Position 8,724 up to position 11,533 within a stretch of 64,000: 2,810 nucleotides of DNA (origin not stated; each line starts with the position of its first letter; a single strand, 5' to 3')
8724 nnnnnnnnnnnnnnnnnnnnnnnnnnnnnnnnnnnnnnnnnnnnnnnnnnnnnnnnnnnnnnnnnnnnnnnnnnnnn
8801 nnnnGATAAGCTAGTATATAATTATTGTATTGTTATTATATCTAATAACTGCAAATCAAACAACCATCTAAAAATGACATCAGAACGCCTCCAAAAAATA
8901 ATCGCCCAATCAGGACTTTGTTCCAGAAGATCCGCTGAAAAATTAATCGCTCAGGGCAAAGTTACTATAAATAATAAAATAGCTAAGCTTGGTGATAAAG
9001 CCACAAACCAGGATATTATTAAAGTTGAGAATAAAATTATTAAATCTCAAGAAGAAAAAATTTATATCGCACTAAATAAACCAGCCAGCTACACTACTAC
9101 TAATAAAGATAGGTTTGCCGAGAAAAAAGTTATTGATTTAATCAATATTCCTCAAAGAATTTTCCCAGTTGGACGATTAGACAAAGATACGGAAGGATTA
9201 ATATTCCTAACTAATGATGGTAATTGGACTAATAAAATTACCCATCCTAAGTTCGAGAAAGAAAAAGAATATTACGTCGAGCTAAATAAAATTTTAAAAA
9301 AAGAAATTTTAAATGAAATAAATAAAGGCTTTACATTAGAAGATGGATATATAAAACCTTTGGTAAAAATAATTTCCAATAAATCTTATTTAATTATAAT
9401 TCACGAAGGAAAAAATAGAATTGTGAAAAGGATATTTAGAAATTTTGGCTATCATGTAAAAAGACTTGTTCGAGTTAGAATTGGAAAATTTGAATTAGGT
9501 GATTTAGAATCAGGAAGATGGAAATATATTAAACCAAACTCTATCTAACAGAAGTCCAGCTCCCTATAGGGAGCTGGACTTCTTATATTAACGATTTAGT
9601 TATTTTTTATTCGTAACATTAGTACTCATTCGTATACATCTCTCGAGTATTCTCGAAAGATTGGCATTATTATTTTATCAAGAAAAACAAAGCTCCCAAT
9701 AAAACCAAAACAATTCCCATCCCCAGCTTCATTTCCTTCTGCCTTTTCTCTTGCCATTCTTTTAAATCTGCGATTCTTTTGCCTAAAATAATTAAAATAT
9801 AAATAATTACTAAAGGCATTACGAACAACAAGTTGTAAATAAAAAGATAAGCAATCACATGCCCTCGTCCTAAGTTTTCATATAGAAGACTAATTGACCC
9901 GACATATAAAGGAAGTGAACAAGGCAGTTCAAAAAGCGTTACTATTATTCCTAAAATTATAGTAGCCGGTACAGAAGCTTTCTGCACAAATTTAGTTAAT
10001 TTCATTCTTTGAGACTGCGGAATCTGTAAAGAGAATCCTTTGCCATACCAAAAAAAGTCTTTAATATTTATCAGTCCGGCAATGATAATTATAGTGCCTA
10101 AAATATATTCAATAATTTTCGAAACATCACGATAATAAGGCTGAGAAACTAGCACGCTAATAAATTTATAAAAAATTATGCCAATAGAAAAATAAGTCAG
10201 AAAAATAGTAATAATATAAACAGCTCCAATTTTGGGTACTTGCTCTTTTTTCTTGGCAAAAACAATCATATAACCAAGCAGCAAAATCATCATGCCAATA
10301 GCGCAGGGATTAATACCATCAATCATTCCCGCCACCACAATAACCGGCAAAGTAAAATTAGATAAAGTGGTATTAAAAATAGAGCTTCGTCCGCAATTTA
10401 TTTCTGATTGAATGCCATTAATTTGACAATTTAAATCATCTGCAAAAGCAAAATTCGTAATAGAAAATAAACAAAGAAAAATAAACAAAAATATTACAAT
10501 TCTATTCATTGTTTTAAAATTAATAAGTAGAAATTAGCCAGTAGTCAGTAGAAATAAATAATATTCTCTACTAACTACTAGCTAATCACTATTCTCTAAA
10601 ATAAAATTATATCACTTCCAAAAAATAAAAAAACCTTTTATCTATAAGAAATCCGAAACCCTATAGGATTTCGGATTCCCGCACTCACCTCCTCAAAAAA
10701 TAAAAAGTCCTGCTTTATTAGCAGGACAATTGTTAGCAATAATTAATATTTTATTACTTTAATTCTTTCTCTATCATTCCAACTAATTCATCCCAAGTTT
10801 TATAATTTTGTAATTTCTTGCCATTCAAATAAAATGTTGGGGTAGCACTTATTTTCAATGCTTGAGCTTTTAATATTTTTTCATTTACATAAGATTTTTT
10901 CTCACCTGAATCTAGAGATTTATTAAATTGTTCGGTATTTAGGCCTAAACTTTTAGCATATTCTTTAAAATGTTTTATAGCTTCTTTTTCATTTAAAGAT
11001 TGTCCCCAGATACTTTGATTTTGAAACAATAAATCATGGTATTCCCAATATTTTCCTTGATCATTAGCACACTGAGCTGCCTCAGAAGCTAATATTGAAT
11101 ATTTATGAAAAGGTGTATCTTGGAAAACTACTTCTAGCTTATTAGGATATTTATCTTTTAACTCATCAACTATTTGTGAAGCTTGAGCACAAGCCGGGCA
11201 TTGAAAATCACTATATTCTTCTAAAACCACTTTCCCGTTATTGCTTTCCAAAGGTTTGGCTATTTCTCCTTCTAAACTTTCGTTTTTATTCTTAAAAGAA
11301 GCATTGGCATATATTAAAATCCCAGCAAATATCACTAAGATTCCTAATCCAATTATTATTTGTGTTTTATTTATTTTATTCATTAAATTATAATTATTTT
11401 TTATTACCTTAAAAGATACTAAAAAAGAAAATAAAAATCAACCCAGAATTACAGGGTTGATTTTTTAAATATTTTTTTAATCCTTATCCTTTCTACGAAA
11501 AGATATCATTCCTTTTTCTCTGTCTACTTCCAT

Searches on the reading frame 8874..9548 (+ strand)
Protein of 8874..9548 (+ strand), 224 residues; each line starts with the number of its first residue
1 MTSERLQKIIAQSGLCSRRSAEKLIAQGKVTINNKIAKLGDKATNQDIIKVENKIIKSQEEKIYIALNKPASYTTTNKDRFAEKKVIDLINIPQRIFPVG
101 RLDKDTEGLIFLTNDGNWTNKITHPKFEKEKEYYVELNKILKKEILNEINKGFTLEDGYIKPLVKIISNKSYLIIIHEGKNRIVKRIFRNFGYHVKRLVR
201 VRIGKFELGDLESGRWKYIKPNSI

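Call 15: search_protein_families(library=pfam, proteins=[window:8874-9548:+], max_evalue=0.001)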
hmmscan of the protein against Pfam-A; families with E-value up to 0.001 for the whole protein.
window:8874-9548:+ (224 aa): 2 families
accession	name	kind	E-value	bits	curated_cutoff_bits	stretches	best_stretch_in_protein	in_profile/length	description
PF00849.27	PseudoU_synth_2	-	9.8e-18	65.3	26.8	1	64-188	2-150/152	RNA pseudouridylate synthase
PF01479.30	S4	-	1.4e-12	47.6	22.8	1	4-49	1-48/48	S4 domain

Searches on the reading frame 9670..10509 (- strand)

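Call 16: search_protein_families(library=pfam, proteins=[window:9670-10509:-], max_evalue=0.001)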
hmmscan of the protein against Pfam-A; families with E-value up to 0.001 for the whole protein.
window:9670-10509:- (279 aa): 2 families
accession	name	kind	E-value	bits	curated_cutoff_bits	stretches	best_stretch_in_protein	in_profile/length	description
PF11139.14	SfLAP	-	7.8e-16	58.6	35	1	57-276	1-208/213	Sap, sulfolipid-1-addressing protein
PF13386.12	DsbD_2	-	2.7e-06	27.8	24.9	1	87-273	29-198/199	Cytochrome C biogenesis protein transmembrane region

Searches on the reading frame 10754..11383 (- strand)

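Call 16: search_protein_families(library=pfam, proteins=[window:10754-11383:-], max_evalue=0.001)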
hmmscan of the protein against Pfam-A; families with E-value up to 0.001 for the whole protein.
window:10754-11383:- (209 aa): 2 families
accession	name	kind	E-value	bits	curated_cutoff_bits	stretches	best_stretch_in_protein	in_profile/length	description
PF13462.12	Thioredoxin_4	-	3.4e-29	102.6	23.2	1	49-206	12-165/165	Thioredoxin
PF01323.26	DSBA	-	1.4e-15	58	25.6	1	54-200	2-186/191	DSBA-like thioredoxin domain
